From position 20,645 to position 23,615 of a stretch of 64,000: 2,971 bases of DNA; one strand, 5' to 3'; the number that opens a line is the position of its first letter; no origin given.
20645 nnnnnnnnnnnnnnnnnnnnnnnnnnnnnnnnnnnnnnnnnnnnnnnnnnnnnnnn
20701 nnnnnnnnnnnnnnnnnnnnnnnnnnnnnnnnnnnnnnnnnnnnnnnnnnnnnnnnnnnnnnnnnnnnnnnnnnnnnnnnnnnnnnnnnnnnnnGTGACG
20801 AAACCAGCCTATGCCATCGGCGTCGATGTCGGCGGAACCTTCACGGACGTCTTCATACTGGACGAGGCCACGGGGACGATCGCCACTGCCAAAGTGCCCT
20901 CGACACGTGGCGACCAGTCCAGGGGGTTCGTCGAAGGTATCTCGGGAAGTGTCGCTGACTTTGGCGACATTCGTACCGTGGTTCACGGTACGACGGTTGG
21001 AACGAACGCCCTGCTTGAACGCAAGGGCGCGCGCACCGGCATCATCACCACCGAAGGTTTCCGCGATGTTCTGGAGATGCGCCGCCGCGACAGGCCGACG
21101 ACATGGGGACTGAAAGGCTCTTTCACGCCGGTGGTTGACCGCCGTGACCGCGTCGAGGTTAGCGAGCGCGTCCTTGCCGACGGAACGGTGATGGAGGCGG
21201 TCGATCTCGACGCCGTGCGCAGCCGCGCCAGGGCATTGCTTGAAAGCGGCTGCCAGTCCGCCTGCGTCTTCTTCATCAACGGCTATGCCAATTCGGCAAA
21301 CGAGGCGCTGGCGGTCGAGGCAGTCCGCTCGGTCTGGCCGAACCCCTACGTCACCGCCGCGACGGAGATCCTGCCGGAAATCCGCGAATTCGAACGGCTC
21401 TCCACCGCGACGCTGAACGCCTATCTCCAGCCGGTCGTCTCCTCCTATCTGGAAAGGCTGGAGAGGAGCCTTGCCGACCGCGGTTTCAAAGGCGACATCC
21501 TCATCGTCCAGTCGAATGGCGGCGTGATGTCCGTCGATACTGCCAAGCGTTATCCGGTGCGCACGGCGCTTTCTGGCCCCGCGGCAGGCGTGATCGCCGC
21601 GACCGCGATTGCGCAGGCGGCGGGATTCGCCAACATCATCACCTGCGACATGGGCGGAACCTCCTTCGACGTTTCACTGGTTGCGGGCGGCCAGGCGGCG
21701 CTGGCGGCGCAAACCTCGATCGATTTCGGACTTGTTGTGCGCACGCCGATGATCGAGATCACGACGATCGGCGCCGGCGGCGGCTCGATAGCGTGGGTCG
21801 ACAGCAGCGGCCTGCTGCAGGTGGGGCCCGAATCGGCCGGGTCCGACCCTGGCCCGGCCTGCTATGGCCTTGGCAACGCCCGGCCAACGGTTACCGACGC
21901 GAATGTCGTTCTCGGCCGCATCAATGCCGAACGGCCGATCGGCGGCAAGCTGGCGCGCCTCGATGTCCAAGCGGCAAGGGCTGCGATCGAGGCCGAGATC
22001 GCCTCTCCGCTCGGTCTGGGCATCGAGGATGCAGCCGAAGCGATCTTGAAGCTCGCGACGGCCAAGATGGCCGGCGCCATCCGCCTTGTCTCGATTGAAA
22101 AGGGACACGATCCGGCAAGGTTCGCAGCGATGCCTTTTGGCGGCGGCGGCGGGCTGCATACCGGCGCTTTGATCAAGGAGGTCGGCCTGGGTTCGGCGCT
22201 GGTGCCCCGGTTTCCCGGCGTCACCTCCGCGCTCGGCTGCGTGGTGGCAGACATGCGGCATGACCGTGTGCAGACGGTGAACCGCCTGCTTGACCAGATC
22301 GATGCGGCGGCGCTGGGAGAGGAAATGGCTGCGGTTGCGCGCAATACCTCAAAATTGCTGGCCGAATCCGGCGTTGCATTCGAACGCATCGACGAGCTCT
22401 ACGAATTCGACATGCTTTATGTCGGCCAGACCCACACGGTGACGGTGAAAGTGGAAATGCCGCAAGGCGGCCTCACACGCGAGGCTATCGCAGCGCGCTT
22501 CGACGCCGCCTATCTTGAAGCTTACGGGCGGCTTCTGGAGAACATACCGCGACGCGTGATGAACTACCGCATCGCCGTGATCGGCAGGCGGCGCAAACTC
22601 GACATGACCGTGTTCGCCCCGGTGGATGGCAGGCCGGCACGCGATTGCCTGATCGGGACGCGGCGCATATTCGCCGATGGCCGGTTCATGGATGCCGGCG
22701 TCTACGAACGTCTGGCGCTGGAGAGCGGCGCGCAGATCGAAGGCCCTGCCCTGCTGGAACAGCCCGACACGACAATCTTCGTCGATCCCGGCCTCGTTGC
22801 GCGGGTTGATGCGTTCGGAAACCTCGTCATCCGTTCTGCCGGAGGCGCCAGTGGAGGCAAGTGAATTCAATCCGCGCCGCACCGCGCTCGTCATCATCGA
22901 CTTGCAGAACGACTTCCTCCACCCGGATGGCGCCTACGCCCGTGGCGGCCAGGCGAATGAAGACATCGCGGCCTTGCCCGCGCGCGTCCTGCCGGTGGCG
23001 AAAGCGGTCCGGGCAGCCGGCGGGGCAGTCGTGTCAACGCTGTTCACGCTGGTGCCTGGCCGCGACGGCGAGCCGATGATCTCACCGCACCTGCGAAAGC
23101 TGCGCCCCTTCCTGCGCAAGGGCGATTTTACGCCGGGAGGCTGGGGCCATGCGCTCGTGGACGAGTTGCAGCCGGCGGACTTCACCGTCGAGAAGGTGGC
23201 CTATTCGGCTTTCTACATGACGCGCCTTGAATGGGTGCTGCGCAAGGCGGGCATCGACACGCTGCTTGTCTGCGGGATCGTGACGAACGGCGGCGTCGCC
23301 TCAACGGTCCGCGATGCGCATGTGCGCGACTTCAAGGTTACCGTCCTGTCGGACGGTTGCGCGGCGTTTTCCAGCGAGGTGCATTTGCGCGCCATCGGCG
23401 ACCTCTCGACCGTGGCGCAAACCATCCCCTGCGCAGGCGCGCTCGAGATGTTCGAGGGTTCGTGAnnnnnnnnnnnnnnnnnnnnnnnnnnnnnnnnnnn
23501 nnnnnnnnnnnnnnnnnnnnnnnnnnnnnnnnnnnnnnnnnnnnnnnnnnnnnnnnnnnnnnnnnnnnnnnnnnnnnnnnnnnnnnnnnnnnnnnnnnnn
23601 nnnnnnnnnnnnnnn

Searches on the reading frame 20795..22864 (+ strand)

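Call 59: search_protein_families(library=pfam, proteins=[window:20795-22864:+])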
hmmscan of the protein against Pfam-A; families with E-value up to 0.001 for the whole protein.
window:20795-22864:+ (689 aa): 3 families
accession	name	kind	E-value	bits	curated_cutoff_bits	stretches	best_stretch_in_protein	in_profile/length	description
PF01968.24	Hydantoinase_A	-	5.4e-91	305.3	22.9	1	201-490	1-290/291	Hydantoinase/oxoprolinase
PF05378.19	Hydant_A_N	-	3.8e-47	160.7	25.2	1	8-179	2-174/176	Hydantoinase/oxoprolinase N-terminal region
PF19278.4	Hydant_A_C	-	2e-13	50.6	21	1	511-674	18-185/193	Hydantoinase/oxoprolinase C-terminal domain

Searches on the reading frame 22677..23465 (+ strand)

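Call 59: search_protein_families(library=pfam, proteins=[window:22677-23465:+])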
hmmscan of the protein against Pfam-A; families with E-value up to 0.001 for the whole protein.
window:22677-23465:+ (262 aa): 1 family
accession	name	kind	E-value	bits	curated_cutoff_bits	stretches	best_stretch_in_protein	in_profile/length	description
PF00857.26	Isochorismatase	-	4.7e-41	141.2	27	1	69-244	1-164/175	Isochorismatase domain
